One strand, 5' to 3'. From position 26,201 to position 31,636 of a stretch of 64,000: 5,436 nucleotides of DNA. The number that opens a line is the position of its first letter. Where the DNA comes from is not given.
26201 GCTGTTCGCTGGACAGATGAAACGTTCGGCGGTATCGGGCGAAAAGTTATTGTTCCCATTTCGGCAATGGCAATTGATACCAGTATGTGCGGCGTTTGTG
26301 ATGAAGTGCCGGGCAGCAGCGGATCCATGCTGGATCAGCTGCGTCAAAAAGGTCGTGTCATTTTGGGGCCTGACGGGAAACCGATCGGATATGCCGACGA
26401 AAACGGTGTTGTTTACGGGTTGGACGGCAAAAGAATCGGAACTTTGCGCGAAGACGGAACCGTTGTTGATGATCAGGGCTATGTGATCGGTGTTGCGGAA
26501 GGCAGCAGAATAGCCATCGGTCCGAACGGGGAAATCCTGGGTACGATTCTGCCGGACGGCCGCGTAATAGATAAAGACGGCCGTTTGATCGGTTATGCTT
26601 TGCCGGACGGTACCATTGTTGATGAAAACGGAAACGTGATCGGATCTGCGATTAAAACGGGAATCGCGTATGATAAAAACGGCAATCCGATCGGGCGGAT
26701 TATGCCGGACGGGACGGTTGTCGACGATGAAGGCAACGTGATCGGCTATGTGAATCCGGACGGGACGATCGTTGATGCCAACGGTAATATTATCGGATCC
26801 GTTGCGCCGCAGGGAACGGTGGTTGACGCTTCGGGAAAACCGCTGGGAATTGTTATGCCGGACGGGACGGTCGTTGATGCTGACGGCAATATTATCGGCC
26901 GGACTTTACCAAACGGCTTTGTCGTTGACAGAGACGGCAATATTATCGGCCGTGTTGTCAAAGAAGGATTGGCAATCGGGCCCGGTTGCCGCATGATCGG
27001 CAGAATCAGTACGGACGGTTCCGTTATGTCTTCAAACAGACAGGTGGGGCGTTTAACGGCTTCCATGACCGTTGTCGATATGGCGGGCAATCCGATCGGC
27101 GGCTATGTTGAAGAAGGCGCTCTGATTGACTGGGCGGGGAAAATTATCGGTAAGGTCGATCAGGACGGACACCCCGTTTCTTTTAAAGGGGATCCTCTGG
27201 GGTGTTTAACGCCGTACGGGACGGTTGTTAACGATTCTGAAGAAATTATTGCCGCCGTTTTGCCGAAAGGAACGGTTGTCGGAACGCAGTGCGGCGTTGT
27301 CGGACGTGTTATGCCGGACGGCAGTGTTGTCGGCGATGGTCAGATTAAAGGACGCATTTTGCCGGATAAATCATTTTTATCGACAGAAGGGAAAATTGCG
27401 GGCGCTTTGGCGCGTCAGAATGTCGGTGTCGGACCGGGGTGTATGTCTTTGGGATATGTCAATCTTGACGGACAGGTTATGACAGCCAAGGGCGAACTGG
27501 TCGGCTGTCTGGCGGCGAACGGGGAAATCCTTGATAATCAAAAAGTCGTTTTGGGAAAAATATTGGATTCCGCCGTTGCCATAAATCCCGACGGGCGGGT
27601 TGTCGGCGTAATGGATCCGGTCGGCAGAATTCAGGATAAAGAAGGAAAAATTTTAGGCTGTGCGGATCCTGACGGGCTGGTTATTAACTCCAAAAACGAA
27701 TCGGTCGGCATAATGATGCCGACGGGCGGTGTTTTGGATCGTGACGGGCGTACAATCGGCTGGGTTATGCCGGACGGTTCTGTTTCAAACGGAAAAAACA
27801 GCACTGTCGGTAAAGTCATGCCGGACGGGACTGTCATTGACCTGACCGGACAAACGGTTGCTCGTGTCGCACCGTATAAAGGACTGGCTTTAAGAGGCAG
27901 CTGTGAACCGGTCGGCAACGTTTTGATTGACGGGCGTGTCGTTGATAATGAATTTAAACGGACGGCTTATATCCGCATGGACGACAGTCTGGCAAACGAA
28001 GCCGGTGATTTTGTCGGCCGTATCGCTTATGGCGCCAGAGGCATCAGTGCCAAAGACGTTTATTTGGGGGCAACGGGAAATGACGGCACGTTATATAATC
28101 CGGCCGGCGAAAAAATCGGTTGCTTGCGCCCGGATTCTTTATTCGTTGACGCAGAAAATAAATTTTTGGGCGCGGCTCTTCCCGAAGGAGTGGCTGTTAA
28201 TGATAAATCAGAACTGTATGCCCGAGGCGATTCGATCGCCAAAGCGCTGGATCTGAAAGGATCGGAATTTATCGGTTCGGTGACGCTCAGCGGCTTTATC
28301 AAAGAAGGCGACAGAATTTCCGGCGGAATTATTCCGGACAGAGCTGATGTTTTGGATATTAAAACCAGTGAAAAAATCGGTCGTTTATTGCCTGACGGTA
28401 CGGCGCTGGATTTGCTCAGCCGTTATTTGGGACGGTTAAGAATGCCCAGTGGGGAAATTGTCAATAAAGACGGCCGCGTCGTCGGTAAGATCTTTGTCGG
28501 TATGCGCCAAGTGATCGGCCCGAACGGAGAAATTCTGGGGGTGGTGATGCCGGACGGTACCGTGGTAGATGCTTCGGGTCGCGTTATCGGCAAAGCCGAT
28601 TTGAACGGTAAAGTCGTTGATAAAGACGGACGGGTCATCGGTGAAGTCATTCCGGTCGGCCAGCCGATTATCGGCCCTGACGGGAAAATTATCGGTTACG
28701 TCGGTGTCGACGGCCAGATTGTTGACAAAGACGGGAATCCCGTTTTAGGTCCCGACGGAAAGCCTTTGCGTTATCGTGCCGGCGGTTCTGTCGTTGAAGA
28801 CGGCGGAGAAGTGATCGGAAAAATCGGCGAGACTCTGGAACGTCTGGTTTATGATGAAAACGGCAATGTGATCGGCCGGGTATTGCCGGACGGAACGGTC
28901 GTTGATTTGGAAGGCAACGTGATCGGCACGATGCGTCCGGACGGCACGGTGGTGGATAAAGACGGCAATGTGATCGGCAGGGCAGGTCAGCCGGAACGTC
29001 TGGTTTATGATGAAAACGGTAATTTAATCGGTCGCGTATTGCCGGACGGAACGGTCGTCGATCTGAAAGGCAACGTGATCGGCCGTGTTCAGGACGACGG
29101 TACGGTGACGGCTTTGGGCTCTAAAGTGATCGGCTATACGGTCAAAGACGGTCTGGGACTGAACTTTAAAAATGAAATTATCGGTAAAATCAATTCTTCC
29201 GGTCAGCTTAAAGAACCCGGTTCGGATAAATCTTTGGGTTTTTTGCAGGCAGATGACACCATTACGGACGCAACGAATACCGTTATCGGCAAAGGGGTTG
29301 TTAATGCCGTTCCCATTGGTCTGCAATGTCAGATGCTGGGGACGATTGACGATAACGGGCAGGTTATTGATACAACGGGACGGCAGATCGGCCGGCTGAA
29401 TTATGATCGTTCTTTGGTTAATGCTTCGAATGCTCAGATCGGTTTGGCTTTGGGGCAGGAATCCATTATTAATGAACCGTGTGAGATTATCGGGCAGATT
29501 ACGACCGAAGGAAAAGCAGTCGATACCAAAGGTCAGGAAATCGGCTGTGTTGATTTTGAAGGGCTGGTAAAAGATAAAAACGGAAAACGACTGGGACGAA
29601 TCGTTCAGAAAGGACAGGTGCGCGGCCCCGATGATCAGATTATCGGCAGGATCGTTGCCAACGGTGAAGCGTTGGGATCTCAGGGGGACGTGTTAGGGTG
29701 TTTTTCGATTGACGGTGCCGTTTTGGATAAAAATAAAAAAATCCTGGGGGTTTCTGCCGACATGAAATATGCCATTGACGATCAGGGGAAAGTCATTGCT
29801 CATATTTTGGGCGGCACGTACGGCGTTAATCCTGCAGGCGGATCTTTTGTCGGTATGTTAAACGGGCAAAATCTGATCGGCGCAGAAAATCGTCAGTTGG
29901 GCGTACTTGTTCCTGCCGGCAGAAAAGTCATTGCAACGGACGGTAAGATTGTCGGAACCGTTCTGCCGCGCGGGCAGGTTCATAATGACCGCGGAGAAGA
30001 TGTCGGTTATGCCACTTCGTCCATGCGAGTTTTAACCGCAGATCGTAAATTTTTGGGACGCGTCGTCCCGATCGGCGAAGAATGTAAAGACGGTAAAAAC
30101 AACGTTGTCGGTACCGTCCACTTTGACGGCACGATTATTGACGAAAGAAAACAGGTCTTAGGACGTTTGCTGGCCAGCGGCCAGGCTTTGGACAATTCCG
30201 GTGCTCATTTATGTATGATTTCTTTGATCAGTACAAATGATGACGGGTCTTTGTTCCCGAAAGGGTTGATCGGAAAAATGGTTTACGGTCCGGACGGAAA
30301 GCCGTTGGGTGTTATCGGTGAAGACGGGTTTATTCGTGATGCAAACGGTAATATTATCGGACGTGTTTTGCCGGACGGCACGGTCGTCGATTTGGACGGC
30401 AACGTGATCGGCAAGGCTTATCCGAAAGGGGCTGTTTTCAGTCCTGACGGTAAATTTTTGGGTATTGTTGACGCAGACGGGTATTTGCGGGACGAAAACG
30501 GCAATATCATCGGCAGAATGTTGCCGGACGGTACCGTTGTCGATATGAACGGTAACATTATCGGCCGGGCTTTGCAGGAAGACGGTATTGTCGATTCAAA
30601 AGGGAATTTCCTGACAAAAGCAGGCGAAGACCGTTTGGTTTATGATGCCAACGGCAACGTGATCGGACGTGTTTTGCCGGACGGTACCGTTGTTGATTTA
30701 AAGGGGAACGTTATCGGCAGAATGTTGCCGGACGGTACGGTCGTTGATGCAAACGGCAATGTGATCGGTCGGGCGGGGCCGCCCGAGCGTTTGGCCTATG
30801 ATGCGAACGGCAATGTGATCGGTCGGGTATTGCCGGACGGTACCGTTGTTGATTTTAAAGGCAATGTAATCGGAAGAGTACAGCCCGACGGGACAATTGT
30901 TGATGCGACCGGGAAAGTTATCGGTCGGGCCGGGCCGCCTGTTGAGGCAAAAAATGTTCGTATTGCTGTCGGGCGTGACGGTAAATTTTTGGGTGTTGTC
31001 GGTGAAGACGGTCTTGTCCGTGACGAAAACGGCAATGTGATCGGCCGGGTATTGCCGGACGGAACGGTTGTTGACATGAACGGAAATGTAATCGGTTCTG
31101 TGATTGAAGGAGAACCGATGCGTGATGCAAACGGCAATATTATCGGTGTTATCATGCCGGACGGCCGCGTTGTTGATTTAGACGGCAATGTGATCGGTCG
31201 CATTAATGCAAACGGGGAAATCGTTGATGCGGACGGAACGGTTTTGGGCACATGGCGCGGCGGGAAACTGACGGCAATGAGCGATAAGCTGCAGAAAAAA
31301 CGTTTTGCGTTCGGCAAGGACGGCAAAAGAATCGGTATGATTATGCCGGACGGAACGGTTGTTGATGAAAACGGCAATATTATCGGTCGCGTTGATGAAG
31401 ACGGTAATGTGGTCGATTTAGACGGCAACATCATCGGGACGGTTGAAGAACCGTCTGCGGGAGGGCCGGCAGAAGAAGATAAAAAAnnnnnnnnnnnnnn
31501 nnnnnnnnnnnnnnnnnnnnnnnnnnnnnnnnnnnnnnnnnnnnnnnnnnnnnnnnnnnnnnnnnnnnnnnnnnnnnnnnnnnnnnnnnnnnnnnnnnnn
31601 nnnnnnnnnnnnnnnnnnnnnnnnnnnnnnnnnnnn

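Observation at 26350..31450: Unassigned glycine-rich repeat of about 17 aa (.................), in roughly 100 copies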

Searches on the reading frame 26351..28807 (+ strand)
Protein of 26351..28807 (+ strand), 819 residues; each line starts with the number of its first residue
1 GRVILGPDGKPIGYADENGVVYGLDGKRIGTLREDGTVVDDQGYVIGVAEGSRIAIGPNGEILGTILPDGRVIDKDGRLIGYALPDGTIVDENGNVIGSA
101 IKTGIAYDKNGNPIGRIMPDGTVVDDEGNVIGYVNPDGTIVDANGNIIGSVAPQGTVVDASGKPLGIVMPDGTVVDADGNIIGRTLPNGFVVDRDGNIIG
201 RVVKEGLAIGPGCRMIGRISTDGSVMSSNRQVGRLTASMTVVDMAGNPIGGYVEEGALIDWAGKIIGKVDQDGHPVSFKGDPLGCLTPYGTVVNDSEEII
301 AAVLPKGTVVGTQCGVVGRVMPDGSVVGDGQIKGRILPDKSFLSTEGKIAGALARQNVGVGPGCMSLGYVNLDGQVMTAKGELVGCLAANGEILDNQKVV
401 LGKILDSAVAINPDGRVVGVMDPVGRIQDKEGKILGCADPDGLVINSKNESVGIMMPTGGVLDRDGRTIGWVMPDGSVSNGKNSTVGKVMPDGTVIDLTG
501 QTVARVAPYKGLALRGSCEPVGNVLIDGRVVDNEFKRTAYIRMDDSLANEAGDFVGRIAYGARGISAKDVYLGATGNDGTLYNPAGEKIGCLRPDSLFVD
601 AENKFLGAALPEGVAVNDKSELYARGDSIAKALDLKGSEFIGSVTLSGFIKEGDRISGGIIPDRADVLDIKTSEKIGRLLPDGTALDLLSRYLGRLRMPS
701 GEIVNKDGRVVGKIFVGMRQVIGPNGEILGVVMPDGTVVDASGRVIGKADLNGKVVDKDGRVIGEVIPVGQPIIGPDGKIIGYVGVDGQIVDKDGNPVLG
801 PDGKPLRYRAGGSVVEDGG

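Call 70: predict_structure(alignment_id=A3)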
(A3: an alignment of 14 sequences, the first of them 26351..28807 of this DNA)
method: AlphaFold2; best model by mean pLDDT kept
length: 819 residues; sequences in the alignment: 14
mean_pLDDT: 77.1   pTM: 0.68
mean pLDDT of the five models: 77.1, 76.7, 74.2, 73.3, 71.5
residues with pLDDT >= 90: 108; 70-90: 529; 50-70: 129; < 50: 53
segments of 3 or more residues with pLDDT < 50: 612-662
pLDDT, mean of each block of 10 residues (from residue 1): 64 81 88 72 71 83 86 90 90 89 80 82 86 90 87 81 79 75 84 85 88 85 82 89 90 91 89 87 90 89 91 85 89 91 85 85 79 81 86 82 83 81 84 84 76 83 85 88 84 75 73 63 80 79 77 69 68 69 79 77 76 40 31 46 34 30 61 69 73 67 70 61 73 71 76 81 76 61 69 73 79 69
secondary structure, 60 per line:
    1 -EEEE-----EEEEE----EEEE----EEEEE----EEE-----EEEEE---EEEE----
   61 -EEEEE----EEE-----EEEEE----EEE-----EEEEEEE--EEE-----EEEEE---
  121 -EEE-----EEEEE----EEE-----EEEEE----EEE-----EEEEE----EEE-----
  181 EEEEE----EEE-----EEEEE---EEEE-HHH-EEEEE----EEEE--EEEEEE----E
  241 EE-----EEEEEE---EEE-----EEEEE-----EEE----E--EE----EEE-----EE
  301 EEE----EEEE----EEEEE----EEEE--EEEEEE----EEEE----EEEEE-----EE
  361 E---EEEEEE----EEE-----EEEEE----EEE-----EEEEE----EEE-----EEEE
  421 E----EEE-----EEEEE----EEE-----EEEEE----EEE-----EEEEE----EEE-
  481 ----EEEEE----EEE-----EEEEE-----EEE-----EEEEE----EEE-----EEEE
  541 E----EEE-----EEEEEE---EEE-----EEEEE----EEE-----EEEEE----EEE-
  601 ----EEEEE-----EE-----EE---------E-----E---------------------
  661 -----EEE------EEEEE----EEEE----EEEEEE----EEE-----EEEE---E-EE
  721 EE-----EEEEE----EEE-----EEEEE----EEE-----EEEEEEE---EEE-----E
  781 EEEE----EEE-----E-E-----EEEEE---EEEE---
elements in order (helices of 4 or more, strands of 3 or more residues): E2-5 E11-15 E20-23 E28-32 E37-39 E45-49 E53-56 E62-66 E71-73 E79-83 E88-90 E96-102 E105-107 E113-117 E122-124 E130-134 E139-141 E147-151 E156-158 E164-168 E173-175 E181-185 E190-192 E198-202 E206-209 E215-219 E224-227 E230-235 E240-242 E248-253 E257-259 E265-269 E275-277 E291-293 E299-303 E308-311 E316-320 E325-328 E331-336 E341-344 E349-353 E359-361 E365-370 E375-377 E383-387 E392-394 E400-404 E409-411 E417-421 E426-428 E434-438 E443-445 E451-455 E460-462 E468-472 E477-479 E485-489 E494-496 E502-506 E512-514 E520-524 E529-531 E537-541 E546-548 E554-559 E563-565 E571-575 E580-582 E588-592 E597-599 E605-609 E666-668 E675-679 E684-687 E692-697 E702-704 E710-713 E719-722 E728-732 E737-739 E745-749 E754-756 E762-768 E772-774 E780-784 E789-791 E805-809 E813-816

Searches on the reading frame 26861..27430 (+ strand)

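Call 75: search_protein_families(library=pfam, proteins=[window:26861-27430:+], max_evalue=0.01)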
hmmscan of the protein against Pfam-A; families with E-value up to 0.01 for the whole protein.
window:26861-27430:+ (190 aa): 4 families
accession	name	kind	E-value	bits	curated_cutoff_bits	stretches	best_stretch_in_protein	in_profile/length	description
PF21785.3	Bflower_2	-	1.2e-10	41.6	38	1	45-101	43-98/112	5-fold beta-flower protein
PF12396.14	DUF3659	-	1.5e-06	28.4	24.8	0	18-34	11-27/61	Protein of unknown function (DUF3659)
PF21784.3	Bflower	-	0.00088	20.1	25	0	73-117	5-48/116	4-fold beta flower protein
PF04519.19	Bactofilin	-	0.0046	17.6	27.9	0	138-188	1-52/98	Polymer-forming cytoskeletal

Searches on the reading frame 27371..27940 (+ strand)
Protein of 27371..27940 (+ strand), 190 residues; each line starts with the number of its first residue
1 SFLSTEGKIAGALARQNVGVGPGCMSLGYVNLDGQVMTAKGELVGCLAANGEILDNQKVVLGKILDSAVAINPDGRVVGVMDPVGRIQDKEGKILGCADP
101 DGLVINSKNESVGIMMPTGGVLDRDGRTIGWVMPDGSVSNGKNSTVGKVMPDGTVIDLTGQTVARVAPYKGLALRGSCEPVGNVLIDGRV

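Call 75: search_protein_families(library=pfam, proteins=[window:27371-27940:+], max_evalue=0.01)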
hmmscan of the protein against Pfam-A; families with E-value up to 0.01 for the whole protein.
window:27371-27940:+ (190 aa): 2 families
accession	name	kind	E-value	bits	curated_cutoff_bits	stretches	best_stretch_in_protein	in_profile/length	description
PF21785.3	Bflower_2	-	1.3e-20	73.8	38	2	85-169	19-99/112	5-fold beta-flower protein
PF12396.14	DUF3659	-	2.1e-05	24.7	24.8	0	31-84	9-58/61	Protein of unknown function (DUF3659)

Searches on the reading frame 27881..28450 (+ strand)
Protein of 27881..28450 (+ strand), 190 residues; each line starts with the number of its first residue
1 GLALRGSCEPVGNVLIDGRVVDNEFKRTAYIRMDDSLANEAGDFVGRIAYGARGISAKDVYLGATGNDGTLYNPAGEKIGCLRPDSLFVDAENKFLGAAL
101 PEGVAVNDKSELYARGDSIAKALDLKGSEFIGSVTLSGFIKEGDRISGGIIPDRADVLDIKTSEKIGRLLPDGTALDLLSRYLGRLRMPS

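Call 75: search_protein_families(library=pfam, proteins=[window:27881-28450:+], max_evalue=0.01)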
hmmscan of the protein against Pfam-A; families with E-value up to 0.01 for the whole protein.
window:27881-28450:+ (190 aa): 1 family
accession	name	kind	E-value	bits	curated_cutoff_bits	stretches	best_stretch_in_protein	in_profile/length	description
PF21785.3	Bflower_2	-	7.5e-06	26.2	38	1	11-82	28-96/112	5-fold beta-flower protein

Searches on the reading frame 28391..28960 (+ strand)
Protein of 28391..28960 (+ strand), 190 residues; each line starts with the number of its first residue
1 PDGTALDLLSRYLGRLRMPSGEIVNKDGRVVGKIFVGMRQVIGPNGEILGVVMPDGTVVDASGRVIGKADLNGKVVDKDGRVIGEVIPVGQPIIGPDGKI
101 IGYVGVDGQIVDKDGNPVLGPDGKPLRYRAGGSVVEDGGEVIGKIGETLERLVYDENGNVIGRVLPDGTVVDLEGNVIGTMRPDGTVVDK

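Call 75: search_protein_families(library=pfam, proteins=[window:28391-28960:+], max_evalue=0.01)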
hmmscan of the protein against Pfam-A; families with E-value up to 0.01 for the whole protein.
window:28391-28960:+ (190 aa): 6 families
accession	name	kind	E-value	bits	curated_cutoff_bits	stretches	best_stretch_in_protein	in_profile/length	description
PF21785.3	Bflower_2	-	4.3e-14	52.8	38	2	22-104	19-96/112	5-fold beta-flower protein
PF12396.14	DUF3659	-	4.8e-12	46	24.8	2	20-71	11-57/61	Protein of unknown function (DUF3659)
PF21784.3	Bflower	-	5.5e-06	27.2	25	0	23-67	20-61/116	4-fold beta flower protein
PF25455.1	Beta-barrel_CAF17_C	-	0.00016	21.8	25.7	0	19-37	16-34/70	CAF17, C-terminal beta-barrel domain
PF05593.20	RHS_repeat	-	0.00027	21.7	22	0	154-185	1-36/38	RHS Repeat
PF04519.19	Bactofilin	-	0.0086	16.7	27.9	0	24-87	19-81/98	Polymer-forming cytoskeletal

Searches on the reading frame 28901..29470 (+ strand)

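Call 75: search_protein_families(library=pfam, proteins=[window:28901-29470:+], max_evalue=0.01)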
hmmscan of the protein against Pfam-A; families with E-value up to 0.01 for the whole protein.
window:28901-29470:+ (190 aa): 3 families
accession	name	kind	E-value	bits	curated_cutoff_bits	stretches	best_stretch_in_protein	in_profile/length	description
PF21785.3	Bflower_2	-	1.4e-18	67.2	38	3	3-65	39-98/112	5-fold beta-flower protein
PF12396.14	DUF3659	-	1.1e-09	38.4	24.8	1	13-28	40-55/61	Protein of unknown function (DUF3659)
PF21784.3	Bflower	-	0.00012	22.9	25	0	35-95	3-61/116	4-fold beta flower protein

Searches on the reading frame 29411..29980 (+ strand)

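Call 75: search_protein_families(library=pfam, proteins=[window:29411-29980:+], max_evalue=0.01)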
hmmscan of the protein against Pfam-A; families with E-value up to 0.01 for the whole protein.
window:29411-29980:+ (190 aa): 2 families
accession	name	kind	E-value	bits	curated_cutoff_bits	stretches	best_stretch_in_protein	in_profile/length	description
PF21785.3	Bflower_2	-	5e-13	49.3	38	2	54-136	5-84/112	5-fold beta-flower protein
PF12396.14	DUF3659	-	0.00079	19.7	24.8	0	19-64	14-55/61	Protein of unknown function (DUF3659)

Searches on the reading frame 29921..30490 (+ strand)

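Call 75: search_protein_families(library=pfam, proteins=[window:29921-30490:+], max_evalue=0.01)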
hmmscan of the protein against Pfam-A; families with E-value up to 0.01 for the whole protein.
window:29921-30490:+ (190 aa): 3 families
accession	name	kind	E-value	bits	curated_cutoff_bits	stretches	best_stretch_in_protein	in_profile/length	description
PF21785.3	Bflower_2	-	1.1e-17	64.3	38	2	121-186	20-82/112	5-fold beta-flower protein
PF12396.14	DUF3659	-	3.4e-07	30.5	24.8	0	132-149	38-55/61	Protein of unknown function (DUF3659)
PF21784.3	Bflower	-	0.00014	22.6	25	0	118-147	33-61/116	4-fold beta flower protein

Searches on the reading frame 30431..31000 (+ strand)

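Call 75: search_protein_families(library=pfam, proteins=[window:30431-31000:+], max_evalue=0.01)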
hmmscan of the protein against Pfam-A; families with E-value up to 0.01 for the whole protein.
window:30431-31000:+ (190 aa): 10 families
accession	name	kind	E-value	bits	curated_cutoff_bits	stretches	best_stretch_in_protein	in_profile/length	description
PF21785.3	Bflower_2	-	1.7e-25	89.4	38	3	92-172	25-100/112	5-fold beta-flower protein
PF12396.14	DUF3659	-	8e-20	70.9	24.8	3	69-117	13-57/61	Protein of unknown function (DUF3659)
PF05593.20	RHS_repeat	-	4.1e-11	43.4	22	1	106-139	2-38/38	RHS Repeat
PF21784.3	Bflower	-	2.6e-10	41.1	25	0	55-113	5-61/116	4-fold beta flower protein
PF20606.3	DUF6799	-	3.6e-05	23.9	26.8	0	99-119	29-49/63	Domain of unknown function (DUF6799)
PF08450.18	SGL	-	0.00069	19.7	26.3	0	86-131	175-218/246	SMP-30/Gluconolactonase/LRE-like region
PF18755.6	RAMA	-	0.004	17.5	35.2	0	134-164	31-64/107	Restriction Enzyme Adenine Methylase Associated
PF23623.1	GBD_IRG7_N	-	0.0045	17.6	27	0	30-47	36-53/95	IRG7 N-terminal galactose binding domain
PF19462.4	DUF5999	-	0.0072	16.7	27.5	0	96-106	43-53/57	Family of unknown function (DUF5999)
PF07202.18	Tcp10_C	-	0.0088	16.1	36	0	81-88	8-15/35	T-complex protein 10 C-terminus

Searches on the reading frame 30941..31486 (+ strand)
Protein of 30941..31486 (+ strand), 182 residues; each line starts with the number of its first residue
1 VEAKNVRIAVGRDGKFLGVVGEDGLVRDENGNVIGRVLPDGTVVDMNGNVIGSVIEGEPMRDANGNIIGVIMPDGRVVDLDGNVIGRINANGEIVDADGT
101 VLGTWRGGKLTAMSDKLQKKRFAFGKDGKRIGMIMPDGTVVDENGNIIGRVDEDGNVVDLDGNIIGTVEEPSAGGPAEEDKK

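Call 75: search_protein_families(library=pfam, proteins=[window:30941-31486:+], max_evalue=0.01)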
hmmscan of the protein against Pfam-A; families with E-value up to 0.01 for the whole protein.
window:30941-31486:+ (182 aa): 6 families
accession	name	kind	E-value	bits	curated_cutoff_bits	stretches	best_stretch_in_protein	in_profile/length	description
PF21785.3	Bflower_2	-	6e-20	71.6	38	3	55-111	31-86/112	5-fold beta-flower protein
PF12396.14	DUF3659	-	1.4e-17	63.7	24.8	3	40-88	11-55/61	Protein of unknown function (DUF3659)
PF21784.3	Bflower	-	1.6e-10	41.8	25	0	59-110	2-52/116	4-fold beta flower protein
PF05593.20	RHS_repeat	-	6e-08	33.3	22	0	62-93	2-37/38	RHS Repeat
PF20606.3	DUF6799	-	0.0005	20.2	26.8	0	133-164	34-63/63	Domain of unknown function (DUF6799)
PF08450.18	SGL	-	0.0031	17.6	26.3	0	117-171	170-223/246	SMP-30/Gluconolactonase/LRE-like region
